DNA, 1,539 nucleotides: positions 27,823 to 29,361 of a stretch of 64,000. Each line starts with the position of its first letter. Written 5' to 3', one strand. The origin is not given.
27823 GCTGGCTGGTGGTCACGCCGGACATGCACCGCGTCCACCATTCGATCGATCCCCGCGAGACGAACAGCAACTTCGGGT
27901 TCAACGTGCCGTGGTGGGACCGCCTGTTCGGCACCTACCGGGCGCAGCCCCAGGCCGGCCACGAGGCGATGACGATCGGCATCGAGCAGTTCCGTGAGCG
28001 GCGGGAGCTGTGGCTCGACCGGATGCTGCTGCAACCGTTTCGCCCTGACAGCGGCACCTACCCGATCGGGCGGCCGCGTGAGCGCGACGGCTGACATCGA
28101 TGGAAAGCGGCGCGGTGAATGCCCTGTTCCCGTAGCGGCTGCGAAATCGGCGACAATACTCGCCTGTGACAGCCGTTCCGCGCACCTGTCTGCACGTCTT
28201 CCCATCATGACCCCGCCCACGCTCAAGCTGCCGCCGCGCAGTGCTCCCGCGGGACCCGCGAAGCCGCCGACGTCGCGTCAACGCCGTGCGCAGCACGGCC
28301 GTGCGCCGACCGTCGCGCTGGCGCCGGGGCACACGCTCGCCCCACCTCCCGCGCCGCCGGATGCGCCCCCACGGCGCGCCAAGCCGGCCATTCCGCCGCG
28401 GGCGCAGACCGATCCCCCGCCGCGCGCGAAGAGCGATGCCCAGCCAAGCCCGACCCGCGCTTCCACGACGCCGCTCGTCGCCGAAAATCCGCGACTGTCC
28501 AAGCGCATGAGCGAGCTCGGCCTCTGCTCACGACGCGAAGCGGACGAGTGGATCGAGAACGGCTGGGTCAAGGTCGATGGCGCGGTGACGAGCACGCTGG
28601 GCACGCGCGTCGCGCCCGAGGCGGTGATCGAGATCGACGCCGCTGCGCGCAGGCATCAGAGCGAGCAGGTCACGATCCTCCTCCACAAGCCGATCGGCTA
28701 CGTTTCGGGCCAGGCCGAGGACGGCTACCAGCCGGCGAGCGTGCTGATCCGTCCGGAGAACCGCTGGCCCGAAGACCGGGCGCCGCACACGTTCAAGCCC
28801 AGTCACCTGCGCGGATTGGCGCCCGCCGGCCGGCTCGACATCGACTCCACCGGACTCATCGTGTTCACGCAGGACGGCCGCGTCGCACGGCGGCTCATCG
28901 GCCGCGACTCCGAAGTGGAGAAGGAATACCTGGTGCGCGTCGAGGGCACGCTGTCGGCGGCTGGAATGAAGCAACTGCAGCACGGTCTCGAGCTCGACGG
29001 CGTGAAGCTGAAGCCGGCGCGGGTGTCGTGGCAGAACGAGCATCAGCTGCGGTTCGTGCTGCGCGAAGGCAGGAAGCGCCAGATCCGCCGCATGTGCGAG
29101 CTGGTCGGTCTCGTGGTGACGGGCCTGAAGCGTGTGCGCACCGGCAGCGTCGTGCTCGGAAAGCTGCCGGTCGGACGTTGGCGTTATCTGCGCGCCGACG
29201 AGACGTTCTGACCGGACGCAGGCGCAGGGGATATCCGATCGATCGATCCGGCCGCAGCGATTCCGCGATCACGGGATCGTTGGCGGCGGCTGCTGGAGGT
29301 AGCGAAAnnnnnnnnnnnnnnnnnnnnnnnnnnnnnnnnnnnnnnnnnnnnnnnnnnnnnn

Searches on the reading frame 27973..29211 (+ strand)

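Call 53: search_protein_families(library=pfam, proteins=[window:27973-29211:+], max_evalue=0.00001)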
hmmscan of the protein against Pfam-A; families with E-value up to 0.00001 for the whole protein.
window:27973-29211:+ (412 aa): 2 families
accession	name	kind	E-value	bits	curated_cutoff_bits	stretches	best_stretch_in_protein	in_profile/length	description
PF00849.27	PseudoU_synth_2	-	3.5e-14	53.7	26.8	1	235-376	3-151/152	RNA pseudouridylate synthase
PF01479.30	S4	-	1e-07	32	22.8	1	174-219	2-48/48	S4 domain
